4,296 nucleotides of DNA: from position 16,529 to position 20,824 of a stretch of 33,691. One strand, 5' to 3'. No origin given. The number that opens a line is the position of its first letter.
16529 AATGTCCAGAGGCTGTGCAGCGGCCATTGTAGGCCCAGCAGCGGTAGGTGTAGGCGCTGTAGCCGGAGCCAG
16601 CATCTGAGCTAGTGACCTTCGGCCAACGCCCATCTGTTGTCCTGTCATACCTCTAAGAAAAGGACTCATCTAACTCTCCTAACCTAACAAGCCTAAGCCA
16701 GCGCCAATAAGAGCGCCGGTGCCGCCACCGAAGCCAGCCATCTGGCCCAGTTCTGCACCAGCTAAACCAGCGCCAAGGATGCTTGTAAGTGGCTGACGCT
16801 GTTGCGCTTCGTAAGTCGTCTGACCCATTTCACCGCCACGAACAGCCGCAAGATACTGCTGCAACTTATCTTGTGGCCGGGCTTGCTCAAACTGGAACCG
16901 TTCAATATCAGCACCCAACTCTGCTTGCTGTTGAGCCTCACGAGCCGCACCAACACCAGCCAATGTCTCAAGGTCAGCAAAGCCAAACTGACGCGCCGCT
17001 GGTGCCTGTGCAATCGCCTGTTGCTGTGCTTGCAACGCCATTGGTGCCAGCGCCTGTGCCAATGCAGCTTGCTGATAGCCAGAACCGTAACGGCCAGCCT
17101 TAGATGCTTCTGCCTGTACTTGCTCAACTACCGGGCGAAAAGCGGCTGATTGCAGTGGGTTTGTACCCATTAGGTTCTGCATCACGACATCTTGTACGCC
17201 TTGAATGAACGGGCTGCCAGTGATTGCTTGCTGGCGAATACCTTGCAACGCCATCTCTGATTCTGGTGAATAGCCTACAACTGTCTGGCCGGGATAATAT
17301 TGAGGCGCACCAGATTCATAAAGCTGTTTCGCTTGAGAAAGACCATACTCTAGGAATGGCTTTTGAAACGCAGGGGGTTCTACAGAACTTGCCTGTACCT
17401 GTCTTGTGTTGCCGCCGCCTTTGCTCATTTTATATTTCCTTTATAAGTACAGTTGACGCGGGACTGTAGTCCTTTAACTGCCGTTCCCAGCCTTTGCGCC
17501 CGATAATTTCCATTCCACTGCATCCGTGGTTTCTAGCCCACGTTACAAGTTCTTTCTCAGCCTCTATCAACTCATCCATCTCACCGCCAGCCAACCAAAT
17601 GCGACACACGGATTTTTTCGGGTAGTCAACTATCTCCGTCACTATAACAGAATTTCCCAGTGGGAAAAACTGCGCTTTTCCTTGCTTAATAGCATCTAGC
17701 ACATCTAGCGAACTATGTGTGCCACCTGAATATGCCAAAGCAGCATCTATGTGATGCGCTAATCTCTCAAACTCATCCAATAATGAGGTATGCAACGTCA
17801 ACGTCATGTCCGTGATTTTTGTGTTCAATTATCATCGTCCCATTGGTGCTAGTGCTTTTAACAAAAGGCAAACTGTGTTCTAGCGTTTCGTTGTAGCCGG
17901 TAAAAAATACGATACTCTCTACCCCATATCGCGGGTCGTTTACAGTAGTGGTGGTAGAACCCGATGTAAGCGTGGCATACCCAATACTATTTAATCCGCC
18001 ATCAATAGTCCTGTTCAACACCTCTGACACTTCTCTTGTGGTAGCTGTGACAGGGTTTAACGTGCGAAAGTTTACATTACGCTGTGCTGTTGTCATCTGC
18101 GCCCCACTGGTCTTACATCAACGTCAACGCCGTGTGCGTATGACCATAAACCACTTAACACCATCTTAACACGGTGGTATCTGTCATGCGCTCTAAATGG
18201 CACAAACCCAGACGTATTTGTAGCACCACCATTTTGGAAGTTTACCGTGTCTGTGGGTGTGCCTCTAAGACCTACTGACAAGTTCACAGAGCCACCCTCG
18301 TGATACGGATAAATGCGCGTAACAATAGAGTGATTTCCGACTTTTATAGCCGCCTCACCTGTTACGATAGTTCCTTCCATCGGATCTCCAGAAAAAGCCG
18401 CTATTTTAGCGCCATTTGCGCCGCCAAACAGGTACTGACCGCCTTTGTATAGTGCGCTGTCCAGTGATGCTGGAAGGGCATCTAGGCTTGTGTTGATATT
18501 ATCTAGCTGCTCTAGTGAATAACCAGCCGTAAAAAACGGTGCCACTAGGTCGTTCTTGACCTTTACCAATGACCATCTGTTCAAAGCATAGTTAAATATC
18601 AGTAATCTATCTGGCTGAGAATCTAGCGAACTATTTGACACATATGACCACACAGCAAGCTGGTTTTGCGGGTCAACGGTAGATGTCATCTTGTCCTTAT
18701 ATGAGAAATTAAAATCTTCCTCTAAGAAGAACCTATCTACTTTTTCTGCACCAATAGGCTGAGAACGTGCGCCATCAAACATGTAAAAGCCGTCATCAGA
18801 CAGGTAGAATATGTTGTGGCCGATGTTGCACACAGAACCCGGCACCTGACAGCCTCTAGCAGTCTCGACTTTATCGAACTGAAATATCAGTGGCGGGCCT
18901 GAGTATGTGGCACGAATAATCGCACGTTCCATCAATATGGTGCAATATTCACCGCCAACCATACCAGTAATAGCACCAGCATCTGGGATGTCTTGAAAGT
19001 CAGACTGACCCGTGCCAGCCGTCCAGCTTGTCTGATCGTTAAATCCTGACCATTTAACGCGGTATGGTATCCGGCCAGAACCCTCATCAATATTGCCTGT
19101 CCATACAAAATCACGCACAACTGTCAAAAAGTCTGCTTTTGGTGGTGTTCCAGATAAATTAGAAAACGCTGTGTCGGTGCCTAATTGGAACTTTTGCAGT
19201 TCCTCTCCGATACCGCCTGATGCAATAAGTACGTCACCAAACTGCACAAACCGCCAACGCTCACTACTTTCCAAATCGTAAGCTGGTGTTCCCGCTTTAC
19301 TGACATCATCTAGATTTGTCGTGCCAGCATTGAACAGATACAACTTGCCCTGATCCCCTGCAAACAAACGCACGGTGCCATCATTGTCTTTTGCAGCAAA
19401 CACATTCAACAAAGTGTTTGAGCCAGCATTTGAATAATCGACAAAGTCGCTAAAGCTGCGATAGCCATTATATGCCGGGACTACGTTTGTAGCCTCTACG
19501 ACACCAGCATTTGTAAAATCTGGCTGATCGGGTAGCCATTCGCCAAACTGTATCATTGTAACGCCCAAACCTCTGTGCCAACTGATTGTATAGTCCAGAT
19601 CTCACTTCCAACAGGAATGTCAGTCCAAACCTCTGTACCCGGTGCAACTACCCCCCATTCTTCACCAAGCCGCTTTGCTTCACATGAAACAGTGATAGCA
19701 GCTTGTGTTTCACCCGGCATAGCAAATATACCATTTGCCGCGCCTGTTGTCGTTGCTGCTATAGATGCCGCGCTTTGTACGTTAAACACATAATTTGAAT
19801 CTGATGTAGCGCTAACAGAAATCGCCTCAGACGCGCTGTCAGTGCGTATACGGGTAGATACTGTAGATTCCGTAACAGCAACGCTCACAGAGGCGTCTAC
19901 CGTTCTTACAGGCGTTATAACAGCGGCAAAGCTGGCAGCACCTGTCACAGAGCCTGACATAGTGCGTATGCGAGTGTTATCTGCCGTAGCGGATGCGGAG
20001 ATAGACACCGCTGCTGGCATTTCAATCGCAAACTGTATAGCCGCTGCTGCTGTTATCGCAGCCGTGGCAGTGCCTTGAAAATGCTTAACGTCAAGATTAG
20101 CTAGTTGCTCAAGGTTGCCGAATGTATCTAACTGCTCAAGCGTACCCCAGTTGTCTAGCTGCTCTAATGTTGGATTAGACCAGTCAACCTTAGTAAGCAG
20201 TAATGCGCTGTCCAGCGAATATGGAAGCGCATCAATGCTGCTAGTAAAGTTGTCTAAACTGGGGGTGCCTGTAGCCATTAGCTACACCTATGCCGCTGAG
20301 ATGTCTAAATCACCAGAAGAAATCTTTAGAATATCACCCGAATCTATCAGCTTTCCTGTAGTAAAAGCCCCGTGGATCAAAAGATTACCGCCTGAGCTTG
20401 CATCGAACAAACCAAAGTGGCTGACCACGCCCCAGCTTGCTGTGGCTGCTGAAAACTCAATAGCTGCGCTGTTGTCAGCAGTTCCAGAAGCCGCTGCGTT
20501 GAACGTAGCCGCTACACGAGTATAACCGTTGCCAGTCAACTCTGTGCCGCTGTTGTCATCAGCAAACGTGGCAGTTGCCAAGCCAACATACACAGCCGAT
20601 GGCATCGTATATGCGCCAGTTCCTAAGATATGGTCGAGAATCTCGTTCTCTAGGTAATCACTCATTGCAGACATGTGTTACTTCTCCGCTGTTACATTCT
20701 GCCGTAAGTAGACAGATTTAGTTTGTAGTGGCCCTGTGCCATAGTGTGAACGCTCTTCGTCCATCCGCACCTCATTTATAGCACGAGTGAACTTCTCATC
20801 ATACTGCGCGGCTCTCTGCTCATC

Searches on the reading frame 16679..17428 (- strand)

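Call 82: search_protein_families(library=phrogs, proteins=[window:16679-17428:-], max_evalue=0.001)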
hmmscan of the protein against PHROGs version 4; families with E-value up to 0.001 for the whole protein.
window:16679-17428:- (249 aa): 1 family
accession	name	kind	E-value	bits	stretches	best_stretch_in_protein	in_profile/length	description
phrog_4287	-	DNA, RNA and nucleotide metabolism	2.9e-12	47.5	1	153-234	231-320/392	DNA ejection protein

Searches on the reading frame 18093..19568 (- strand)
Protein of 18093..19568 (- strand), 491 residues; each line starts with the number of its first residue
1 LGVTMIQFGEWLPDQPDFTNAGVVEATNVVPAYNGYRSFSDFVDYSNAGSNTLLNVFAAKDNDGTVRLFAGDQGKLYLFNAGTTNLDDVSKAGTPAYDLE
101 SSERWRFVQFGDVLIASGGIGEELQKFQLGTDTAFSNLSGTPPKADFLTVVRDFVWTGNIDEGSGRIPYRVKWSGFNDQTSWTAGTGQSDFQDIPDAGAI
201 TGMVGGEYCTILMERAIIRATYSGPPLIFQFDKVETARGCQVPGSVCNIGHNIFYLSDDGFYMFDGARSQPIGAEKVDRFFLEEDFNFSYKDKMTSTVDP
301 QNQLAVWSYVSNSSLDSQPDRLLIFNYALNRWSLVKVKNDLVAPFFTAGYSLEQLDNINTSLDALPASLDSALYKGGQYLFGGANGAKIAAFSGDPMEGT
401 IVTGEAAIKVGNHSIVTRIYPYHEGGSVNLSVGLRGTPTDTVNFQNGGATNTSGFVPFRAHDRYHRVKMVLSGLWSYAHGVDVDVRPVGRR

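Call 82: search_protein_families(library=phrogs, proteins=[window:18093-19568:-], max_evalue=0.001)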
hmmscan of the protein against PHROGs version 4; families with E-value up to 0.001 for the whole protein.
window:18093-19568:- (491 aa): 2 families
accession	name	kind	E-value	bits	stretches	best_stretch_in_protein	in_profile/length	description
phrog_3287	-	head and packaging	4.5e-76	257.8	1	3-491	15-524/524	virion structural protein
phrog_8094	-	tail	5.1e-05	22.4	1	230-342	433-547/769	tail appendage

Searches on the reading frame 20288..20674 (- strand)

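Call 82: search_protein_families(library=phrogs, proteins=[window:20288-20674:-], max_evalue=0.001)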
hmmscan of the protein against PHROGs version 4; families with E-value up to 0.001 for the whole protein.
window:20288-20674:- (128 aa): 1 family
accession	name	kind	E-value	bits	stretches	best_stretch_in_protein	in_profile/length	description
phrog_240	-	head and packaging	3.3e-32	113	1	1-126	60-187/200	head protein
